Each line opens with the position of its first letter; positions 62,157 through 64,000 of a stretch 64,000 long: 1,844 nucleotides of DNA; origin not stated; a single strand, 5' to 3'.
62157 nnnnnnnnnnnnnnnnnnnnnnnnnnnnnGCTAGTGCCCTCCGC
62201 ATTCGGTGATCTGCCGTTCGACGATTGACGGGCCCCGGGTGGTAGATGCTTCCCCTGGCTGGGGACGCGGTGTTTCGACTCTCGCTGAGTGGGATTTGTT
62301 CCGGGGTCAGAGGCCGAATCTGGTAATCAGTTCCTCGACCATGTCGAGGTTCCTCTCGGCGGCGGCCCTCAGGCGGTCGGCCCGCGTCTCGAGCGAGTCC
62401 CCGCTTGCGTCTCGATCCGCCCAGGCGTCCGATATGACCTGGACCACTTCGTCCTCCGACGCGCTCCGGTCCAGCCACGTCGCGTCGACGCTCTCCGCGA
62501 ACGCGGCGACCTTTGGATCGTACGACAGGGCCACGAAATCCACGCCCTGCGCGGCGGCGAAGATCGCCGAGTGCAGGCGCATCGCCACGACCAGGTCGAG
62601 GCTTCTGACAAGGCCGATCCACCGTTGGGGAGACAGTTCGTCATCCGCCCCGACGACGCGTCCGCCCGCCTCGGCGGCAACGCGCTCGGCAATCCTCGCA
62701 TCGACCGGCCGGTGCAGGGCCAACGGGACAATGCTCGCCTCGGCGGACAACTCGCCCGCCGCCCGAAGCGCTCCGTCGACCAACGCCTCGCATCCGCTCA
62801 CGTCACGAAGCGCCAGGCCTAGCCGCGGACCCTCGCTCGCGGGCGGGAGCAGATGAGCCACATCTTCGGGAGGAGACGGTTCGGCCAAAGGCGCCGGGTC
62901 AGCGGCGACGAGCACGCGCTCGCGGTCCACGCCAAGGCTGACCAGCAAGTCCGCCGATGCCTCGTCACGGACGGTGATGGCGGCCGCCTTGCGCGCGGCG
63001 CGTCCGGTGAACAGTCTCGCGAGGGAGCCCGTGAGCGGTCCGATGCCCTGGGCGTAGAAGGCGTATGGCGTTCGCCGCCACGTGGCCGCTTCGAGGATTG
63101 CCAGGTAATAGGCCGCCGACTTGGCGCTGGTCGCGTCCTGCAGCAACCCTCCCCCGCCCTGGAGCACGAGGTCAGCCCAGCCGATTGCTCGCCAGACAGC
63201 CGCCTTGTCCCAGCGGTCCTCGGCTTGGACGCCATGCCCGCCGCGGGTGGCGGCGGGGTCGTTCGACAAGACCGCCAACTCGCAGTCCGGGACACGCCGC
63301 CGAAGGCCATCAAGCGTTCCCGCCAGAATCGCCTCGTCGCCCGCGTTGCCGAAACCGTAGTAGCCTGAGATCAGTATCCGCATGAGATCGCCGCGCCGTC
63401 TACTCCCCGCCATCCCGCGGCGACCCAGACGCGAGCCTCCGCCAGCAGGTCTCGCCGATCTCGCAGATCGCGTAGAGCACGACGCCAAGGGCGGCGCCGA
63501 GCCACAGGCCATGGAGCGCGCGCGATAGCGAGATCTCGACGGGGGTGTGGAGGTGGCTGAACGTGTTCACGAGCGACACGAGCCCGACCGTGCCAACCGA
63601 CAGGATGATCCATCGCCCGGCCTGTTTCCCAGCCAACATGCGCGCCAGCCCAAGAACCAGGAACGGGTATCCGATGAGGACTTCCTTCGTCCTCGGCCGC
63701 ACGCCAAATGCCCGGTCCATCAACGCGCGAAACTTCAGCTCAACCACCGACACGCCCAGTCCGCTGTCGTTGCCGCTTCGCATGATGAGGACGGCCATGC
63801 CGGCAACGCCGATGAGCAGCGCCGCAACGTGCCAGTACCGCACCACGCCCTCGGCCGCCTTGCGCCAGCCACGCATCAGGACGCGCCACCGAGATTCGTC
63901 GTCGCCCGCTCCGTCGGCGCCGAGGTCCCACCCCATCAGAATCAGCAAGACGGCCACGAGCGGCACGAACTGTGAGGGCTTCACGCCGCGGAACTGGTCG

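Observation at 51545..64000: ~12-kb co-directional envelope cluster: candidate new surface-assembly or secretion module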

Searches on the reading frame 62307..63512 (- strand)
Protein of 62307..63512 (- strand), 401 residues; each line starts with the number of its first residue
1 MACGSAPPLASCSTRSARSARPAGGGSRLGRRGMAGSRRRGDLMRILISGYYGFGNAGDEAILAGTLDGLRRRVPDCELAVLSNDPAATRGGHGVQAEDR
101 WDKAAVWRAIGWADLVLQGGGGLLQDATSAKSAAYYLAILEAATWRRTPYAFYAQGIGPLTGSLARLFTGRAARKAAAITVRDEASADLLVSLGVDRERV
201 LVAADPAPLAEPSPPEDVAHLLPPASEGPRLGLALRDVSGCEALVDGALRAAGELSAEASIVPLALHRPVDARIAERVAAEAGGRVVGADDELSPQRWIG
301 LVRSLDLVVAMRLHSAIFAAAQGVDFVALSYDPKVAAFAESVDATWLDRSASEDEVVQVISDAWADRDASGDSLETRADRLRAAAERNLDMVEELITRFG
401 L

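Call 4: search_protein_families(library=pfam, proteins=[window:62307-63512:-], max_evalue=0.01)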
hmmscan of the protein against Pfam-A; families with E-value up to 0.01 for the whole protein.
window:62307-63512:- (401 aa): 2 families
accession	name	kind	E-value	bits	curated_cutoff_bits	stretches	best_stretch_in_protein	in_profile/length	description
PF04230.19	PS_pyruv_trans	-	9.5e-39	134.4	25.3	1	56-333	1-280/280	Polysaccharide pyruvyl transferase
PF13579.12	Glyco_trans_4_4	-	0.0026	18.6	29.7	1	135-202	82-154/158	Glycosyl transferase 4-like domain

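Call 5: search_protein_families(library=ncbifam, proteins=[window:62307-63512:-], max_evalue=0.01)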
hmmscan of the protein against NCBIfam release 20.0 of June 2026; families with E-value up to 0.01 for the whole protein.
window:62307-63512:- (401 aa): 3 families
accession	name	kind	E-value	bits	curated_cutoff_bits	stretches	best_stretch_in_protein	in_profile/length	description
TIGR03609.1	S_layer_CsaB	equivalog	1.4e-75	254.4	213.1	1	45-351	1-298/301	polysaccharide pyruvyl transferase CsaB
NF007452.0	PRK10017.1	equivalog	1.1e-08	34.3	399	1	44-88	1-45/426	colanic acid biosynthesis pyruvyl transferase WcaK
TIGR04006.1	wcaK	equivalog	1.3e-08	34.1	727.1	1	44-87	1-44/426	colanic acid biosynthesis pyruvyl transferase WcaK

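Call 48: find_encoding_contigs(protein=window:62307-63512:-, flank=10000, max_places=2)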
Protein window:62307-63512:- (401 aa): no gene with exactly this product is on record in the collection.

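Call 49: find_encoding_contigs(protein=window:62307-63383:-, flank=10000, max_places=2)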
Protein window:62307-63383:- (358 aa): 4 contigs read that carry it; 2 places shown.
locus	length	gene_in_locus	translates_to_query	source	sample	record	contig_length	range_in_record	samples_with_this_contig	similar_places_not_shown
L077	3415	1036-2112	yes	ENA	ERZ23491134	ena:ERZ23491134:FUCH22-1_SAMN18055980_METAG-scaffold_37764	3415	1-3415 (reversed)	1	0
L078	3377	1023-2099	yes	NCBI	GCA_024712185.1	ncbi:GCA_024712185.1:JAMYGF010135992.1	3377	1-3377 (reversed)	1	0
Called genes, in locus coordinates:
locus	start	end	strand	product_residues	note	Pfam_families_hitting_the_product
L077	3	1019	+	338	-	?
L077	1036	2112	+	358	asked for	PF04230:PS_pyruv_trans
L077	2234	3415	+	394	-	?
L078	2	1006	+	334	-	?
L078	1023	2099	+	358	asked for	PF04230:PS_pyruv_trans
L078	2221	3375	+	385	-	?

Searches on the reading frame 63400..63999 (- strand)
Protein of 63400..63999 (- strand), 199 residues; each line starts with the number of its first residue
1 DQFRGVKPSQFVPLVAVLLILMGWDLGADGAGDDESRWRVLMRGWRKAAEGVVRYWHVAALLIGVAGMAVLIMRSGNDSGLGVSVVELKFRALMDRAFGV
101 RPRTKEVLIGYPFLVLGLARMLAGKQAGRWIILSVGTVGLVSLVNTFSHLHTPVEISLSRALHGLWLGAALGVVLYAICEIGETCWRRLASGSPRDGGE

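Call 4: search_protein_families(library=pfam, proteins=[window:63400-63999:-], max_evalue=0.01)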
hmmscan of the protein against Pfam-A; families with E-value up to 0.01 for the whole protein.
window:63400-63999:- (199 aa): 1 family
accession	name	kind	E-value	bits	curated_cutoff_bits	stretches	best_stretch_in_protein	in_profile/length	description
PF18949.5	DUF5693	-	1.4e-55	189.4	29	1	1-182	437-608/609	Family of unknown function (DUF5693)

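Call 5: search_protein_families(library=ncbifam, proteins=[window:63400-63999:-], max_evalue=0.01)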
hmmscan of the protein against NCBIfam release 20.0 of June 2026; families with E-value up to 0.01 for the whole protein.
window:63400-63999:- (199 aa): 0 families
